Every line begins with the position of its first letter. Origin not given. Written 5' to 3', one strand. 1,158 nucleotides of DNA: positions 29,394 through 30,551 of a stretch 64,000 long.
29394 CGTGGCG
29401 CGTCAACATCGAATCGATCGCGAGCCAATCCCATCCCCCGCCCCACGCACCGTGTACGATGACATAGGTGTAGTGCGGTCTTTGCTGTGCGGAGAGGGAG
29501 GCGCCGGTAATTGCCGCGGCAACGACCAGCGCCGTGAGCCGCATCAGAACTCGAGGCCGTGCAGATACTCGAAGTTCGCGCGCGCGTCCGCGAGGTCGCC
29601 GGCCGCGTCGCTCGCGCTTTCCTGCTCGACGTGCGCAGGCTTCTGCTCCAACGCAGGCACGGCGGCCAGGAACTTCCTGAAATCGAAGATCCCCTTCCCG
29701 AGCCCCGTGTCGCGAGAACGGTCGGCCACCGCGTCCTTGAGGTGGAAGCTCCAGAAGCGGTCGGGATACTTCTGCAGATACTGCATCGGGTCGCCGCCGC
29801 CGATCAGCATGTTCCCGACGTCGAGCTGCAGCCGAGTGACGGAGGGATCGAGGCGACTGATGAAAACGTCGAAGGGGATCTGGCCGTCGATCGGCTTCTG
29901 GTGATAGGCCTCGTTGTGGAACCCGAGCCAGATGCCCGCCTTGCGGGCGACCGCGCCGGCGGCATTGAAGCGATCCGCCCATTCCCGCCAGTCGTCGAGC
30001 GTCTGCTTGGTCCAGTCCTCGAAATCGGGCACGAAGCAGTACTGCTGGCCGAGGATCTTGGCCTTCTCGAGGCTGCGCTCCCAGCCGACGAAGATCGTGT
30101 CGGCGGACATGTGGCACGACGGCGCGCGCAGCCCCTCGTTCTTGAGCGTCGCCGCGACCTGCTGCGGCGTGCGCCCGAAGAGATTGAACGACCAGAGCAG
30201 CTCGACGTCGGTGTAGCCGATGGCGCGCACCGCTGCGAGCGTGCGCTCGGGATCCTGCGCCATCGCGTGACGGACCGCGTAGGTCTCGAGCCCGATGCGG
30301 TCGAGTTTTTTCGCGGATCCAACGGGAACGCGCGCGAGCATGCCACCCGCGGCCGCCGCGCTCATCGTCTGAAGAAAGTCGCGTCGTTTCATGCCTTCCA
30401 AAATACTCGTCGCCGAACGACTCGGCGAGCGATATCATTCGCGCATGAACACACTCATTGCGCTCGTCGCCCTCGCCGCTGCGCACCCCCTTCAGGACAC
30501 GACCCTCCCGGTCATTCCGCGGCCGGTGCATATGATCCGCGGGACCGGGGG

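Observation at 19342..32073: SusC/SusD locus combining N-acetylhexosamine-type enzymes with a periplasmic sugar-oxidation module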

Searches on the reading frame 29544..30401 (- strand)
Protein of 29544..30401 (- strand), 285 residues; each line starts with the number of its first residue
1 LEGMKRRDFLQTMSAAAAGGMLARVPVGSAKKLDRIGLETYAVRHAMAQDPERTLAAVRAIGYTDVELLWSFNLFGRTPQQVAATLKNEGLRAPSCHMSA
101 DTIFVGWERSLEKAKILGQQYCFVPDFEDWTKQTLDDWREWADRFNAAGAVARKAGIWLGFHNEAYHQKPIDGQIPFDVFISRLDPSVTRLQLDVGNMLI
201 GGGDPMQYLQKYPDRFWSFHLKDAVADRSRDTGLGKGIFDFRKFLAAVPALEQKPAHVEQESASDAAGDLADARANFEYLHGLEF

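Call 4: search_protein_families(library=pfam, proteins=[window:29544-30401:-], max_evalue=0.01)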
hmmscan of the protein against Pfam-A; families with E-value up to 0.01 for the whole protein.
window:29544-30401:- (285 aa): 2 families
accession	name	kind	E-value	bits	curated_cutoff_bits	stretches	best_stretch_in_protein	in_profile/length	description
PF01261.30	AP_endonuc_2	-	1.1e-16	61.8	31.1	1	55-270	1-239/249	Xylose isomerase-like TIM barrel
PF10518.14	TAT_signal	-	0.004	17.5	22.7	1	4-23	2-21/21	TAT (twin-arginine translocation) pathway signal sequence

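Call 7: search_solved_structures(query=window:29544-30401:-, max_evalue=0.01)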
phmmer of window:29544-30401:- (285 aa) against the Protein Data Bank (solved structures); distinct sequences matched with E-value up to 0.01: 10.
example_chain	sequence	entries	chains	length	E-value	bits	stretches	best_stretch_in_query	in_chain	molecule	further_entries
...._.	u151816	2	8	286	1.9e-18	70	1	35-225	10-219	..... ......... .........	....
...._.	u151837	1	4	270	3e-18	69.4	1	36-225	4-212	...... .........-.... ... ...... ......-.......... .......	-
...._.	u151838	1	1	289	1.7e-15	60.4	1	58-224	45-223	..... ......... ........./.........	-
3obe_A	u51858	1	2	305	1.4e-12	50.8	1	26-224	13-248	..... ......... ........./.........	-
3l23_A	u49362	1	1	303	3.9e-09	39.5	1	175-226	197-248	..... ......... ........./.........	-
8bvk_A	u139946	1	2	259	6.1e-09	38.8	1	36-248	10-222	Xylose isomerase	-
3cny_A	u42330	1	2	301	3.4e-05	26.5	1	127-238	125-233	Inositol catabolism protein IolE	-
3lmz_A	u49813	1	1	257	0.00022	23.9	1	181-245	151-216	Putative sugar isomerase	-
8z1i_A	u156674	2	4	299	0.0031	20.1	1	150-225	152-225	Art22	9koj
9qhb_A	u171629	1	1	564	0.0074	18.9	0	152-213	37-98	Engineered tetratricopeptide repeat protein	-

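Call 19: search_protein_families(library=ncbifam, proteins=[window:29544-30401:-], max_evalue=0.001)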
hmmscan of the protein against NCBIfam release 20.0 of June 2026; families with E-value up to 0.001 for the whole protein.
window:29544-30401:- (285 aa): 3 families
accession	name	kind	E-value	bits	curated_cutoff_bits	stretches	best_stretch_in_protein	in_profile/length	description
TIGR04379.1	myo_inos_iolE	equivalog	2.2e-13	50.4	290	1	132-225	122-213/290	myo-inosose-2 dehydratase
NF009688.0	PRK13209.1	subfamily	1.7e-05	24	317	1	140-274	135-270/286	L-ribulose-5-phosphate 3-epimerase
TIGR00542.1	hxl6Piso_put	equivalog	0.00048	19.5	272.15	1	180-256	168-244/279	L-ribulose-5-phosphate 3-epimerase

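Call 32: search_solved_structures(query=window:29544-30401:-, max_evalue=1e-8, show_alignments=5)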
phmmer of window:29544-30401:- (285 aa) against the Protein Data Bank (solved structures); distinct sequences matched with E-value up to 1e-8: 6.
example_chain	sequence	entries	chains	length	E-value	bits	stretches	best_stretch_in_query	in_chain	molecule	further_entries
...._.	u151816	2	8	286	1.9e-18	70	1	35-225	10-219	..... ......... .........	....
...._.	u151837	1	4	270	3e-18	69.4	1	36-225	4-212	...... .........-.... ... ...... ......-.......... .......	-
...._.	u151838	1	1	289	1.7e-15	60.4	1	58-224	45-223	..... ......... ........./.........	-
3obe_A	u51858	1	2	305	1.4e-12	50.8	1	26-224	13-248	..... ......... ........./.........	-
3l23_A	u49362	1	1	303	3.9e-09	39.5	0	175-226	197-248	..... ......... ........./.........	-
8bvk_A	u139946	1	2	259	6.1e-09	38.8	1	36-248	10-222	Xylose isomerase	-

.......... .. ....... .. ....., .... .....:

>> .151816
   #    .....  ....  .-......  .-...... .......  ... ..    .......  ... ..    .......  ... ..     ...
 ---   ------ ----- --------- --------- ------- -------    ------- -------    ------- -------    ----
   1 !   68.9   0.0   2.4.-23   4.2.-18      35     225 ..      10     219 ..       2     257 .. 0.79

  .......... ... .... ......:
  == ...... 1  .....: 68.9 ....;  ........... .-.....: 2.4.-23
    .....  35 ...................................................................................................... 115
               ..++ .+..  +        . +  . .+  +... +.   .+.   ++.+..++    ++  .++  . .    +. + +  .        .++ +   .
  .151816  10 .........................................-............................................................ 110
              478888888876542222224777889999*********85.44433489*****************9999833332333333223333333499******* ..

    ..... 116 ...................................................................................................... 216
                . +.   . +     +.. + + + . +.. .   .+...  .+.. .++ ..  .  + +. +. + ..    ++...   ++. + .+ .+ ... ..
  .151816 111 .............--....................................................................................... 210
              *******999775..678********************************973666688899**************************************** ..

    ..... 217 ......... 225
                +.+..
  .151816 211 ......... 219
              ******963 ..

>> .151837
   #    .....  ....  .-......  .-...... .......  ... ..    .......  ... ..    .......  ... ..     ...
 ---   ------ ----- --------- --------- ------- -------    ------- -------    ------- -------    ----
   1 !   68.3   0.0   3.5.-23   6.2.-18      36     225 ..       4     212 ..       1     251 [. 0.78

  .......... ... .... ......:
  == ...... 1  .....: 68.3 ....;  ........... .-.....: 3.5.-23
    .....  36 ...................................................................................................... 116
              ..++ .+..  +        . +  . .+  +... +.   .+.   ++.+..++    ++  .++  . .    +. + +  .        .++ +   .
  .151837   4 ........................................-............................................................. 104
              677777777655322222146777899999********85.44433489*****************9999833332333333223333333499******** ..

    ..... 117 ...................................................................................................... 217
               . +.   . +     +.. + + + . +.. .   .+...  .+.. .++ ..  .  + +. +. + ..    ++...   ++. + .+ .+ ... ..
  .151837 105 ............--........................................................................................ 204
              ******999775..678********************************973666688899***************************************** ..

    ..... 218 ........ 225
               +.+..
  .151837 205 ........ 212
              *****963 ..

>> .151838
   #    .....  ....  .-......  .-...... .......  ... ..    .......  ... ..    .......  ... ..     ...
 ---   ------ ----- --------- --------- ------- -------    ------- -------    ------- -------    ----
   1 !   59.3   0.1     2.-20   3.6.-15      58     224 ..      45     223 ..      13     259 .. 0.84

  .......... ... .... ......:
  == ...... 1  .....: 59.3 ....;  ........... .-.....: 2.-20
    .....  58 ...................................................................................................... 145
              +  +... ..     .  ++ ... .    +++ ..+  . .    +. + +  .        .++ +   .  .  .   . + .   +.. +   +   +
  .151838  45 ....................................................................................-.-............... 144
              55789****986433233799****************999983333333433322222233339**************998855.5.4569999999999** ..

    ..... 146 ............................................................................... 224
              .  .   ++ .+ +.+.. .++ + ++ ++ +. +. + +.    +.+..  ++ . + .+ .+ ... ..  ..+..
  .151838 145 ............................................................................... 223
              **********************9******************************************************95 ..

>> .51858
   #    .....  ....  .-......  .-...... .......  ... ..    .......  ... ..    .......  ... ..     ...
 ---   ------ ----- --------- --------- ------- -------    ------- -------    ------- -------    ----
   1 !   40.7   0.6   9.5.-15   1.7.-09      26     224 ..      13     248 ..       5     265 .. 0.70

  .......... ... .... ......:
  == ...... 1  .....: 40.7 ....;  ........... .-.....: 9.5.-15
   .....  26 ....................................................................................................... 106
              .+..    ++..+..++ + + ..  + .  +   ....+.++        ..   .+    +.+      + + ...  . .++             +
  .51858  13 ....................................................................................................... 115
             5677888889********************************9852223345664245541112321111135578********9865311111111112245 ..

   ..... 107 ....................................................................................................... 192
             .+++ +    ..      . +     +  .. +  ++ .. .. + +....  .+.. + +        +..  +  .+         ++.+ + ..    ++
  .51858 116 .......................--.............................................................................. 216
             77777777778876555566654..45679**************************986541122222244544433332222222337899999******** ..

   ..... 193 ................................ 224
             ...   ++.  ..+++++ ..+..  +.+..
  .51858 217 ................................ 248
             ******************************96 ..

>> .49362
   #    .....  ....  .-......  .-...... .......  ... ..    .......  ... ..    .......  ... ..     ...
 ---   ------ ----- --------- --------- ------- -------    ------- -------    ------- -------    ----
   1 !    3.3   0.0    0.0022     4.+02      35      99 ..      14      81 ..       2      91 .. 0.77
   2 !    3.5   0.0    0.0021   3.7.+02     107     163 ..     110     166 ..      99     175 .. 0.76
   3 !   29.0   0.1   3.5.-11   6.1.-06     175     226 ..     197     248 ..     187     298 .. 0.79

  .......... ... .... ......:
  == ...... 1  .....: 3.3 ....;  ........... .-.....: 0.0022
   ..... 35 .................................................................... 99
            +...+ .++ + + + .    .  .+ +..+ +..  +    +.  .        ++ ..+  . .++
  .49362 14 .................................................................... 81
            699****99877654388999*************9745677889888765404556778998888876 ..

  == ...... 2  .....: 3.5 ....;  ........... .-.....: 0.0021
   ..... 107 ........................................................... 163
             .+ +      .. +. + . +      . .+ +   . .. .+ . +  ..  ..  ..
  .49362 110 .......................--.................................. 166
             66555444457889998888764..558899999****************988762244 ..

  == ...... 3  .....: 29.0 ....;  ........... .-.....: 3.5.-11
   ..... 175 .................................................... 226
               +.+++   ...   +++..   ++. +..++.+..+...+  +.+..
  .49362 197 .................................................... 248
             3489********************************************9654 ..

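Call 36: find_homologous_proteins(query=window:29544-30401:-, max_evalue=0.00001)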
Query window:29544-30401:- (285 aa): 2193 proteins with E <= 0.00001 among 8000 candidates; the best 120 are listed.
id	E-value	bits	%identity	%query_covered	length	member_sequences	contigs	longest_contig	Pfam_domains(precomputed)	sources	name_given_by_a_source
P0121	1.5e-178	610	93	99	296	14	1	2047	PF01261.31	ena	-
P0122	2.7e-178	609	92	99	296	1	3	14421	PF01261.31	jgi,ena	-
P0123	4.0e-178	609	93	99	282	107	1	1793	PF01261.31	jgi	-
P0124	6.0e-178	608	92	99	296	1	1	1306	PF01261.31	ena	-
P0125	9.2e-174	595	94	96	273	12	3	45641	PF01261.31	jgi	-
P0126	2.7e-173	593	91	99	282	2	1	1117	PF01261.31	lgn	-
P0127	2.7e-173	593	93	96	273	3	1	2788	PF01261.31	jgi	-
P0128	3.7e-173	593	91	99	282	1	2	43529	PF01261.31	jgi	-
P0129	4.3e-173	592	97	93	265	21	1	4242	PF01261.31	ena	-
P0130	7.7e-173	591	91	99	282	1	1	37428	PF01261.31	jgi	-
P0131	7.8e-173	591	94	96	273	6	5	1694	PF01261.31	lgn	-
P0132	1.8e-172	590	90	99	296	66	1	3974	PF01261.31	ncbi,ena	-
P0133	3.7e-172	589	90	99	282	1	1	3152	PF01261.31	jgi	-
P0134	6.1e-171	585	89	99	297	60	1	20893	PF01261.31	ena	-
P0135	1.1e-169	581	88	99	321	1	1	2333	PF01261.31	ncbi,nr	ncbi:MAG: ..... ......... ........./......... [Chloroflexi bacterium]|nr:MAG: sugar phosphate isomer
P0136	1.1e-169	581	87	100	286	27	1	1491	PF01261.31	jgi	-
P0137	4.5e-169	579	89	99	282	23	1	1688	PF01261.31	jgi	-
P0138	1.9e-168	577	89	99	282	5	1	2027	PF01261.31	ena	-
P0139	9.2e-168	575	87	99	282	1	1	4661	PF01261.31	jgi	jgi:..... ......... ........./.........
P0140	1.5e-166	571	86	99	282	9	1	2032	PF01261.31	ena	-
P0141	7.2e-166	569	90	96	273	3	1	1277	PF01261.31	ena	-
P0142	9.7e-166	568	86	99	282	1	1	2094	PF01261.31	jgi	jgi:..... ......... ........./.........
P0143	1.2e-165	568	87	99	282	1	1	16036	PF01261.31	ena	-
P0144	2.6e-165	567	87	99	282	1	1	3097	PF01261.31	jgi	jgi:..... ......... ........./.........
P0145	1.2e-164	565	85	99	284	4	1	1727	PF01261.31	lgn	-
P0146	3.5e-164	563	87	99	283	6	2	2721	PF01261.31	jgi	jgi:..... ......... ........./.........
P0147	1.3e-163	561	86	99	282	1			PF01261.31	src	-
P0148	5.1e-163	559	86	99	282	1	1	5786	PF01261.31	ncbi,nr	ncbi:MAG TPA: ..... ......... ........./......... [Gemmatimonadales bacterium]|nr:sugar phosphate is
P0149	2.3e-162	557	85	99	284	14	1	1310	PF01261.31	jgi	jgi:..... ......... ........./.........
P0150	3.3e-162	557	85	99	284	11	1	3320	PF01261.31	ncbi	-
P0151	6.5e-162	556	86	99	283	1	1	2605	PF01261.31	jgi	jgi:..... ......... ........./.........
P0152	1.2e-161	555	85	99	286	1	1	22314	PF01261.31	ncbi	ncbi:MAG: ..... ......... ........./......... family protein [Gemmatimonadales bacterium]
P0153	2.3e-161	554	85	99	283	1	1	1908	PF01261.31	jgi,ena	jgi:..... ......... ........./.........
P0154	3.0e-161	553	84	99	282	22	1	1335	PF01261.31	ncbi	-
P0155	8.1e-161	552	84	99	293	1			PF01261.31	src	-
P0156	1.2e-160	551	83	99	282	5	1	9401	PF01261.31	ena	-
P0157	1.5e-160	551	85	99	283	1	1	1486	PF01261.31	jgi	jgi:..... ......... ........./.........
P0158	1.7e-160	551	87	91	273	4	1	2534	PF01261.31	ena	-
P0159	2.5e-160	550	85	99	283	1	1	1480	PF01261.31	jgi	-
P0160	4.7e-160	550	85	99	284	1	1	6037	PF01261.31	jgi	jgi:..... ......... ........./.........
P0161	5.1e-160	549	84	99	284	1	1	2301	PF01261.31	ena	-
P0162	6.5e-160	549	84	99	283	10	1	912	PF01261.31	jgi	-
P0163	7.1e-160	549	88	96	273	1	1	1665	PF01261.31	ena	-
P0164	2.3e-159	547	84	99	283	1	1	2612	PF01261.31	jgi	-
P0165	2.9e-159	547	84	99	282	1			PF01261.31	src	-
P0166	3.9e-159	547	85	99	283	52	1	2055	PF01261.31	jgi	-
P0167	4.0e-159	546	81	99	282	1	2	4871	PF01261.31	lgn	-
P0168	5.7e-159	546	83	99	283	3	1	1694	PF01261.31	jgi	jgi:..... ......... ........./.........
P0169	1.7e-158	544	83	99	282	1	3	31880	PF01261.31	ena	-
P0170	5.1e-158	543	85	96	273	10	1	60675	PF01261.31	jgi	jgi:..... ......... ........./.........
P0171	5.3e-158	543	80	99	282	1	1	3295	PF01261.31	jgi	jgi:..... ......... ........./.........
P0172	9.8e-158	542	83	99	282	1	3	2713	PF01261.31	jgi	jgi:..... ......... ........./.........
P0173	2.0e-157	541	83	99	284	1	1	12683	PF01261.31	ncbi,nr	ncbi:MAG TPA: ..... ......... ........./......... [Gemmatimonadales bacterium]|nr:sugar phosphate is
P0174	3.6e-157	540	83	99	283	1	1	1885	PF01261.31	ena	-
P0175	8.3e-157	539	83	99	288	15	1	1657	PF01261.31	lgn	-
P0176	1.4e-156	538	81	99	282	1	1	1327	PF01261.31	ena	-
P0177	1.8e-156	538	83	99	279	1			PF01261.31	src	-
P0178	9.5e-156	535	82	99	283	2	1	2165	PF01261.31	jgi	-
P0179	1.8e-155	534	82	99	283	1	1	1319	PF01261.31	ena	-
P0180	1.1e-154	532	81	99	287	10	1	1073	PF01261.31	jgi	jgi:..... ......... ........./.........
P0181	1.8e-154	531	85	93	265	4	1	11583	PF01261.31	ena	-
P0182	2.7e-154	531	81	99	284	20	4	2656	PF01261.31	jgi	-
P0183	5.1e-154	530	81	99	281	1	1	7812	PF01261.31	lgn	-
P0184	8.2e-154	529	82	99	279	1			PF01261.31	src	-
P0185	1.9e-153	528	79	99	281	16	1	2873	PF01261.31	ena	-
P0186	4.7e-153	527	80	99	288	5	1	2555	PF01261.31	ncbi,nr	ncbi:MAG TPA: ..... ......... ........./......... [Gemmatimonadales bacterium]|nr:sugar phosphate is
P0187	5.4e-153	526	81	99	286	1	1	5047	PF01261.31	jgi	jgi:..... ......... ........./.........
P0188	6.1e-153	526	81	99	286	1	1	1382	PF01261.31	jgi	jgi:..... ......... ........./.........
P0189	6.5e-153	526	82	99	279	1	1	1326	PF01261.31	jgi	jgi:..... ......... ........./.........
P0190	3.0e-152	524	81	99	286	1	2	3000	PF01261.31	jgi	jgi:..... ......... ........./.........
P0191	3.1e-152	524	84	94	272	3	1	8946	PF01261.31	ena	-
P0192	1.4e-151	522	86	90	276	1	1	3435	PF01261.31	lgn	-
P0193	1.6e-151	522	81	99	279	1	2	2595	PF01261.31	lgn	-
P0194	1.6e-151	522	80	99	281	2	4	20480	PF01261.31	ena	-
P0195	2.9e-151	521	80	99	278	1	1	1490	PF01261.31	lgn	-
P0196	3.6e-150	517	79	99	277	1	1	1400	PF01261.31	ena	-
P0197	5.4e-150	517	79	99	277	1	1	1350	PF01261.31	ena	-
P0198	5.7e-150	516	80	99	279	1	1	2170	PF01261.31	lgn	-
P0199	1.0e-149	516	79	99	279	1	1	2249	PF01261.31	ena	-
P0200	1.2e-149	515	79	99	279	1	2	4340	PF01261.31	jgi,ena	-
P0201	6.2e-149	513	79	99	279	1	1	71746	PF01261.31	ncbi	-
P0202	9.9e-149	512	79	99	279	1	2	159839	PF01261.31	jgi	jgi:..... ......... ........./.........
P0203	3.4e-148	511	80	99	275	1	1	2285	PF01261.31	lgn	-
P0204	4.0e-148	510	79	99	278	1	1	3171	PF01261.31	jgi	jgi:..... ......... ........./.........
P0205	4.2e-148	510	78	99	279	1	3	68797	PF01261.31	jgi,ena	jgi:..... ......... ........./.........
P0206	1.0e-147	509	78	99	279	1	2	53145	PF01261.31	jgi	jgi:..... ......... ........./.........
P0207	1.3e-147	509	78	99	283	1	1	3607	PF01261.31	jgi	-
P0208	1.5e-147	509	77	99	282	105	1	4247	PF01261.31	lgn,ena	-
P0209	1.7e-147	508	79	99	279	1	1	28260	PF01261.31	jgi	jgi:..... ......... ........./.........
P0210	1.9e-147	508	78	99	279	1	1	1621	PF01261.31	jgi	-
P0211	2.0e-147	508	80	99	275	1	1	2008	PF01261.31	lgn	-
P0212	2.5e-147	508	78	99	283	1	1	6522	PF01261.31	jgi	jgi:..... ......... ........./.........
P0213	4.3e-147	507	77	99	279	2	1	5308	PF01261.31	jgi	-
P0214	5.7e-147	507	78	99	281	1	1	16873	PF01261.31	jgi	jgi:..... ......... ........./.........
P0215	5.9e-147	507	78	99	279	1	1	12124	PF01261.31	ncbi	-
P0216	6.1e-147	507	78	99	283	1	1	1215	PF01261.31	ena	-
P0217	9.3e-147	506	76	99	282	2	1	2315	PF01261.31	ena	-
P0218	1.4e-146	505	83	90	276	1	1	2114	PF01261.31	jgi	jgi:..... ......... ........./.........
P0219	1.5e-146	505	78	99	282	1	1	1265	PF01261.31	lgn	-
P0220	1.5e-146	505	78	99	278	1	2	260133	PF01261.31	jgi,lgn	jgi:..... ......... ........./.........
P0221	1.5e-146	505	78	99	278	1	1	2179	PF01261.31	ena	-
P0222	1.8e-146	505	77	99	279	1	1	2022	PF01261.31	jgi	jgi:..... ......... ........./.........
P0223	2.2e-146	505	79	99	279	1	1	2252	PF01261.31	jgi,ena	-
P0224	2.7e-146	504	78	99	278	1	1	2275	PF01261.31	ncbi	-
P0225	3.6e-146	504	76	99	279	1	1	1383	PF01261.31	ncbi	-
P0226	3.8e-146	504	78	99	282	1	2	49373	PF01261.31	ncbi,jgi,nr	ncbi:MAG TPA: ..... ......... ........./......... [Gemmatimonadales bacterium]|jgi:sugar phosphate i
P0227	4.1e-146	504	78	99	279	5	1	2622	PF01261.31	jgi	jgi:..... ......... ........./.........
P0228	5.2e-146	503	78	99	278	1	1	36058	PF01261.31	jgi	jgi:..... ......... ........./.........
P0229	5.3e-146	503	77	99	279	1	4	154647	PF01261.31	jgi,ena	jgi:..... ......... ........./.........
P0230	5.5e-146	503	77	99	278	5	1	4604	PF01261.31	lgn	-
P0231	1.2e-145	502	81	91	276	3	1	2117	PF01261.31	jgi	jgi:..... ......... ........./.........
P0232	1.3e-145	502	81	90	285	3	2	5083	PF01261.31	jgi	jgi:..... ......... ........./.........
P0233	1.7e-145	502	78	99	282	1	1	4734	PF01261.31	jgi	jgi:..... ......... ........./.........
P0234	1.7e-145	502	78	99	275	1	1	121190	PF01261.31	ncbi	-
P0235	1.8e-145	502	77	99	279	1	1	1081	PF01261.31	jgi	jgi:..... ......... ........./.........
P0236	4.3e-145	500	76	99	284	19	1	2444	PF01261.31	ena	-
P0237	4.7e-145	500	78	99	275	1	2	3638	PF01261.31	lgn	-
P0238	5.0e-145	500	77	99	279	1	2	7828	PF01261.31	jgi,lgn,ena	-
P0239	6.9e-145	500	82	90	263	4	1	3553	PF01261.31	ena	-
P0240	7.7e-145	500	77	99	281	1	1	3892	PF01261.31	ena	-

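Call 48: predict_structure(alignment_id=A1)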
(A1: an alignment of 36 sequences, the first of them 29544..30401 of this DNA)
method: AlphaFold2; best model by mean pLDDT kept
length: 285 residues; sequences in the alignment: 36
mean_pLDDT: 86.0   pTM: 0.82
mean pLDDT of the five models: 86.0, 85.8, 85.8, 84.9, 81.4
residues with pLDDT >= 90: 198; 70-90: 48; 50-70: 14; < 50: 25
segments of 3 or more residues with pLDDT < 50: 1-4, 10-28
pLDDT, mean of each block of 10 residues (from residue 1): 47 41 46 88 93 95 90 78 92 89 72 90 83 89 93 93 93 95 97 96 95 94 93 93 94 92 92 95 85
secondary structure, 60 per line:
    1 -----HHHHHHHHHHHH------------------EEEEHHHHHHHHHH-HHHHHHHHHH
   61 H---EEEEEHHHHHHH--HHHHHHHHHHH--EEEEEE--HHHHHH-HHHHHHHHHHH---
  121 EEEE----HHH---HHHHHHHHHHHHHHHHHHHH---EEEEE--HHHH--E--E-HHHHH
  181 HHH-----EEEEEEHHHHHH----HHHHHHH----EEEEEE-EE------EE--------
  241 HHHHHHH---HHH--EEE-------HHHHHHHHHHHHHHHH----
elements in order: H6-17 E36-39 H40-49 H51-61 E65-69 H70-76 H79-89 E92-97 H100-105 H107-117 E121-124 H135-154 E158-162 H165-168 H176-183 E189-194 H195-200 H205-211 E216-221 H241-247 E256-258 H266-281
